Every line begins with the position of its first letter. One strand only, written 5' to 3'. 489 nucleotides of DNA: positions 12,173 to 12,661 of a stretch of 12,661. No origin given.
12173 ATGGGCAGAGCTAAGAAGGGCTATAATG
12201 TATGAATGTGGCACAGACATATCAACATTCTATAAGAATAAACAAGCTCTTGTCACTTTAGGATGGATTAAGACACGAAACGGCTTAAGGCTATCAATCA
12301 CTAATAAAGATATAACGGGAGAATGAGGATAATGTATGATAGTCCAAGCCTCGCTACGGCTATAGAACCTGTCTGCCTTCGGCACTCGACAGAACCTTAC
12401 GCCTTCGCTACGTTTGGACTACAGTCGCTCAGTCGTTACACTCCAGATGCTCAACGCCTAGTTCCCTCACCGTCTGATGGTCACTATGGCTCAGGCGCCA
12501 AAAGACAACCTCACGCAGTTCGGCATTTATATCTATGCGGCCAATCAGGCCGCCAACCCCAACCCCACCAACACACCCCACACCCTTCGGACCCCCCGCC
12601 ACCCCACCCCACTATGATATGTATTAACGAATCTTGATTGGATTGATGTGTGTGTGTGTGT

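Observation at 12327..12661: About 500 nt of non-coding DNA between the early block and terL, centred on a ~58% G+C island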

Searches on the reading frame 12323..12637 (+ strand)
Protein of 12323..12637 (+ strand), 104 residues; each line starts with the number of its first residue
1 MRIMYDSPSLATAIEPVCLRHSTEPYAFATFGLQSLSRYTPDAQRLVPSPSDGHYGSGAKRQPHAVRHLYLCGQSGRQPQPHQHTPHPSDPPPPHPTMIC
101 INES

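Call 41: search_protein_families(library=pfam, proteins=[window:12323-12637:+], max_evalue=1)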
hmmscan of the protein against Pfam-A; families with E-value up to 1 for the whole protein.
window:12323-12637:+ (104 aa): 0 families

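Call 42: search_protein_families(library=phrogs, proteins=[window:12323-12637:+], max_evalue=1)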
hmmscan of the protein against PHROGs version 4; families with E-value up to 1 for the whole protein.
window:12323-12637:+ (104 aa): 0 families
